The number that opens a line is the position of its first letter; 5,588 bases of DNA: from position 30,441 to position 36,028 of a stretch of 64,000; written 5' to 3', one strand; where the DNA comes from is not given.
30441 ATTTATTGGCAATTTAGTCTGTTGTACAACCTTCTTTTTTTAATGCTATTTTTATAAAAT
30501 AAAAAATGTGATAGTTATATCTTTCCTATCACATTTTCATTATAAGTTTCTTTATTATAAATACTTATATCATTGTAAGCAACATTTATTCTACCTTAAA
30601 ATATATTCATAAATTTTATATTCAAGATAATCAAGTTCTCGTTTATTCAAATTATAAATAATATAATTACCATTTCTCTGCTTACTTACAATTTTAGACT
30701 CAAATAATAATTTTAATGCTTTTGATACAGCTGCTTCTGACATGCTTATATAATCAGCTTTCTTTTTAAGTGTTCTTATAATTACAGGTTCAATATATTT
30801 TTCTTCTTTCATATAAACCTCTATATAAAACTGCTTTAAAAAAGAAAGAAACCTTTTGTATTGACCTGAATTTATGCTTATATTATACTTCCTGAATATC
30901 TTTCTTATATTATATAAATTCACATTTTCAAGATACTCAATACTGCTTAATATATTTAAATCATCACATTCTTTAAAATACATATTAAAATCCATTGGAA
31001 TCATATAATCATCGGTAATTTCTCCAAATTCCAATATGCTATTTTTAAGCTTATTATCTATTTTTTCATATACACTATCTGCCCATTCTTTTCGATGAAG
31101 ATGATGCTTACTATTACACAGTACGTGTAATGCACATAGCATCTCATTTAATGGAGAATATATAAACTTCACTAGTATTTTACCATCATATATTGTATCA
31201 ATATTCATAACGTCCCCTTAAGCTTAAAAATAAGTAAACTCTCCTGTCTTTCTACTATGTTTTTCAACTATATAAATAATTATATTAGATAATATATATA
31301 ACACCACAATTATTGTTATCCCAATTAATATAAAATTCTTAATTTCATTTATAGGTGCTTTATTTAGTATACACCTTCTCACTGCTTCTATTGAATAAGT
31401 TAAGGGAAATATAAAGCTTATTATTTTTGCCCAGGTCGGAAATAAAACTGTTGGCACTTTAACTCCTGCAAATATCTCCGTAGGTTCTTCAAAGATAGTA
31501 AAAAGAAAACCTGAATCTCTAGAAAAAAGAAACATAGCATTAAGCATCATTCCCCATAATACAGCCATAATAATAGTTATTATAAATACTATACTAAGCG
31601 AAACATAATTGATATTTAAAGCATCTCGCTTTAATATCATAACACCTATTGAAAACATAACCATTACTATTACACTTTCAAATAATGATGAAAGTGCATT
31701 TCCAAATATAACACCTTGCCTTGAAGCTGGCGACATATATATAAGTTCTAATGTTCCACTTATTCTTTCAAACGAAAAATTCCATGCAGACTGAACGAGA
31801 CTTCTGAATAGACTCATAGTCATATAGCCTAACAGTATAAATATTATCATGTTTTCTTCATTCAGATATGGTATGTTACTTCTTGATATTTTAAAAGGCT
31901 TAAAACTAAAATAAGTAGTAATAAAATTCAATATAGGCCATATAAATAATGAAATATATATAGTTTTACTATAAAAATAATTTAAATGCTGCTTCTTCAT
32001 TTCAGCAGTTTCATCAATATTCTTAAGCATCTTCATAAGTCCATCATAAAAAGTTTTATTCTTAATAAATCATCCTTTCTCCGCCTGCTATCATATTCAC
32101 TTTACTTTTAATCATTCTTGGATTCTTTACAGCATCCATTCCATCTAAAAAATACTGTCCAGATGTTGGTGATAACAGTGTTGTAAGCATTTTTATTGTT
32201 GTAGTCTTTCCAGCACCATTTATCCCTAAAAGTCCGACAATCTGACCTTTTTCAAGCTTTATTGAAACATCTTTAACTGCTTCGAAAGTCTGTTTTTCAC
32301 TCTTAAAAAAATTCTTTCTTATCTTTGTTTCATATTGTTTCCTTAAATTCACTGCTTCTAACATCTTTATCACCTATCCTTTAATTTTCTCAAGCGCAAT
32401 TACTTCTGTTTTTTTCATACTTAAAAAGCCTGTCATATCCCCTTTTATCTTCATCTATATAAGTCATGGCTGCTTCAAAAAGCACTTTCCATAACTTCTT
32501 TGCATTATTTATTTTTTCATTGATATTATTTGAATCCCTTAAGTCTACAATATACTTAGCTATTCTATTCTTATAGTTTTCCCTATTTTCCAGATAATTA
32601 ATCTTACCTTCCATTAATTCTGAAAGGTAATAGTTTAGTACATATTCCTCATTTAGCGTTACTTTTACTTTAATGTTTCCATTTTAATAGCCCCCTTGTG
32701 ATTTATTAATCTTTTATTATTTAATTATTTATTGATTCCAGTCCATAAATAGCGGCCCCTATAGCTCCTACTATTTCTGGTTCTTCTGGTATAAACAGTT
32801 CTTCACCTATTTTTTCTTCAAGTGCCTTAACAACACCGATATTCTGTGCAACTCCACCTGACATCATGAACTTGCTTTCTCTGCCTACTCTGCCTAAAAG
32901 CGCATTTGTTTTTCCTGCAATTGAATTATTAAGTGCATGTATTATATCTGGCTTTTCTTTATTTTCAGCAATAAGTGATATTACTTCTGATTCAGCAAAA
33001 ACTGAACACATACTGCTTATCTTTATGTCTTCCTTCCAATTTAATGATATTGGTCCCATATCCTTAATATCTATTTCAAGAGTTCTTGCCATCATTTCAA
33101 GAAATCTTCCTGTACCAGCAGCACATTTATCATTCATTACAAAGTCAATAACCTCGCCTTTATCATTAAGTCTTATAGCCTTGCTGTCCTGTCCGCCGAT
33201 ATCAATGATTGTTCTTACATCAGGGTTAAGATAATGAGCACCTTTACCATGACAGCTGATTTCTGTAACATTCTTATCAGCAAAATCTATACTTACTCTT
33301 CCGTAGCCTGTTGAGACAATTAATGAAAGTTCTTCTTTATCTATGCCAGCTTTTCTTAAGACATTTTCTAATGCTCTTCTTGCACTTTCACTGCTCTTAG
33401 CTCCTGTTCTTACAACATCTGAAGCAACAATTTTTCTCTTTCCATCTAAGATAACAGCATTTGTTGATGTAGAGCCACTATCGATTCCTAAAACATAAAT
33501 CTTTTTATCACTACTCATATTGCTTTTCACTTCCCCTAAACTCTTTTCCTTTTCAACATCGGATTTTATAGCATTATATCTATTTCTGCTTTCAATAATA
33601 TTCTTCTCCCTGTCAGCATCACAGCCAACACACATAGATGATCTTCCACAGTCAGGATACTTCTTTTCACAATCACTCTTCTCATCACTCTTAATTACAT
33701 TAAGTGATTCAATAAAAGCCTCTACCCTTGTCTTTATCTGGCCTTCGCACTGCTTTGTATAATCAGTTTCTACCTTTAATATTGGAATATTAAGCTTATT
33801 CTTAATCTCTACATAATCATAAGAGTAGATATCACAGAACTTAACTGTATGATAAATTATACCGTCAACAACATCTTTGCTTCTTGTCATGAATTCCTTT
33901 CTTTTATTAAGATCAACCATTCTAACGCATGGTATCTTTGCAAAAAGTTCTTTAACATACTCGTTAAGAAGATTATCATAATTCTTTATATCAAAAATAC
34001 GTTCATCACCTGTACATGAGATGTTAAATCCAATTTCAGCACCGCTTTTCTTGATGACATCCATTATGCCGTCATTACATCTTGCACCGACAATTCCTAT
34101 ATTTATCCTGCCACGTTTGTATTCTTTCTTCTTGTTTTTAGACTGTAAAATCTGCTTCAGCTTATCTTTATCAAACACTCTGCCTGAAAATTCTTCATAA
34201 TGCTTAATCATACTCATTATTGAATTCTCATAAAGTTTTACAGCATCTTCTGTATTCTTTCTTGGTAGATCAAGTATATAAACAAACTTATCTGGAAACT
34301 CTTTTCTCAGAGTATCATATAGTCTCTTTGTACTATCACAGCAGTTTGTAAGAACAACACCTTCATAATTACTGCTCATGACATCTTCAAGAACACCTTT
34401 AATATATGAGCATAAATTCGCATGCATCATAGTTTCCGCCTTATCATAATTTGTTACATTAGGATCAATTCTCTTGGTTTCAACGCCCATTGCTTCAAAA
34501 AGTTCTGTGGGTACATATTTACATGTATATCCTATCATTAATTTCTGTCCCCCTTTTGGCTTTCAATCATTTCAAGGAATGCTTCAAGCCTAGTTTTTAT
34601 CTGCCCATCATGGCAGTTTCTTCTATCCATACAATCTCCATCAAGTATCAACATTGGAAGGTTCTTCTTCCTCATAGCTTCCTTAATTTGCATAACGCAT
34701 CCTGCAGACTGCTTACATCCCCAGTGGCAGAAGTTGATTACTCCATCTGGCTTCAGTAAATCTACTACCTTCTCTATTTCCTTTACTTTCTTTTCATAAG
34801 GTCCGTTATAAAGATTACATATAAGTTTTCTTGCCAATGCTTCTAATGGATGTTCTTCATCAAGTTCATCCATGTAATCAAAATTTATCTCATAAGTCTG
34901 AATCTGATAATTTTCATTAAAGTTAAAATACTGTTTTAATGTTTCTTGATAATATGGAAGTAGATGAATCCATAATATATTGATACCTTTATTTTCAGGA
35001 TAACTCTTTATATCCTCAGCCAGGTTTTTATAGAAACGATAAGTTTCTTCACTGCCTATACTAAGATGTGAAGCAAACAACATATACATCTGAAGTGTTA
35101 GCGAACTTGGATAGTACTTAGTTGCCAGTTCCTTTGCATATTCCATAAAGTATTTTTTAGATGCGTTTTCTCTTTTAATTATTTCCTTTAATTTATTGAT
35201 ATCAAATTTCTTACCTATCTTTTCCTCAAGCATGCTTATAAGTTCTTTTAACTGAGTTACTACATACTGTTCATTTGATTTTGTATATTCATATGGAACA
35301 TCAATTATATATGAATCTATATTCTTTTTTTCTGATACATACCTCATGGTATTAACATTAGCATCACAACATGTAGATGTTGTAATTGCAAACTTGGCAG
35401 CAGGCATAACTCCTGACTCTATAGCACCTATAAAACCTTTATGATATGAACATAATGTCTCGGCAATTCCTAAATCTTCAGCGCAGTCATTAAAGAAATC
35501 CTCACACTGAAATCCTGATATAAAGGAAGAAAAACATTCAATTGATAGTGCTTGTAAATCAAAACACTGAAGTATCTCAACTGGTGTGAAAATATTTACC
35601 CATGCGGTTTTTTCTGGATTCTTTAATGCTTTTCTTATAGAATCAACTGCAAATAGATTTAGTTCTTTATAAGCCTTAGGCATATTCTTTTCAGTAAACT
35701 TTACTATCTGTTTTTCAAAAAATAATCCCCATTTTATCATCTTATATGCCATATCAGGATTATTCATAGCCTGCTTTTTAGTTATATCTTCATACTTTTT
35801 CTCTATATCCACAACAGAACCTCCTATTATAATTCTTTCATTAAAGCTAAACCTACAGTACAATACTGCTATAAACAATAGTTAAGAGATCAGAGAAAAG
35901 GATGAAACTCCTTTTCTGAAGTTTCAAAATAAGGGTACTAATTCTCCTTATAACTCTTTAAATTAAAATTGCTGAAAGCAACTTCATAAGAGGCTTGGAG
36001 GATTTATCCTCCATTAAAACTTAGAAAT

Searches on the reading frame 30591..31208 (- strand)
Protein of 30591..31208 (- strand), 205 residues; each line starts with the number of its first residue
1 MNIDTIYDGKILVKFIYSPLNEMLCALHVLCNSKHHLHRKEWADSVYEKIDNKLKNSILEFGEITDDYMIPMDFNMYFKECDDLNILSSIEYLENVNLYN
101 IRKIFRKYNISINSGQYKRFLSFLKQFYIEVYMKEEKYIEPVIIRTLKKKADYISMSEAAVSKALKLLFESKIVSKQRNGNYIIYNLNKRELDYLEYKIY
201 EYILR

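Call 69: search_protein_families(library=pfam, proteins=[window:30591-31208:-], max_evalue=0.00001)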
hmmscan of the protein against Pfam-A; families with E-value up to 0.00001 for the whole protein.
window:30591-31208:- (205 aa): 1 family
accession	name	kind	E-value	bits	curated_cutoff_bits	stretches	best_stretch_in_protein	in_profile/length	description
PF19361.4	DUF5937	-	1.3e-08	34.8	27.1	1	13-61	15-63/267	Family of unknown function (DUF5937)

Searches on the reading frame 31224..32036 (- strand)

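Call 69: search_protein_families(library=pfam, proteins=[window:31224-32036:-], max_evalue=0.00001)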
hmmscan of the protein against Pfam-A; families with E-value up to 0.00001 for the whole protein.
window:31224-32036:- (270 aa): 1 family
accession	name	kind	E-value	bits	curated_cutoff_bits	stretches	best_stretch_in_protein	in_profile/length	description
PF01061.29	ABC2_membrane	-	1.4e-07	31.7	26.9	1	13-221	7-208/211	ABC-2 type transporter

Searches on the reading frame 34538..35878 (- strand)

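Call 69: search_protein_families(library=pfam, proteins=[window:34538-35878:-], max_evalue=0.00001)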
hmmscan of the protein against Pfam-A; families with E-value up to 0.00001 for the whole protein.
window:34538-35878:- (446 aa): 1 family
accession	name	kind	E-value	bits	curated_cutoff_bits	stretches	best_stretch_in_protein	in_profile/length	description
PF06050.19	HGD-D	-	1.4e-66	225.9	28.4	1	96-438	2-342/342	2-hydroxyglutaryl-CoA dehydratase, D-component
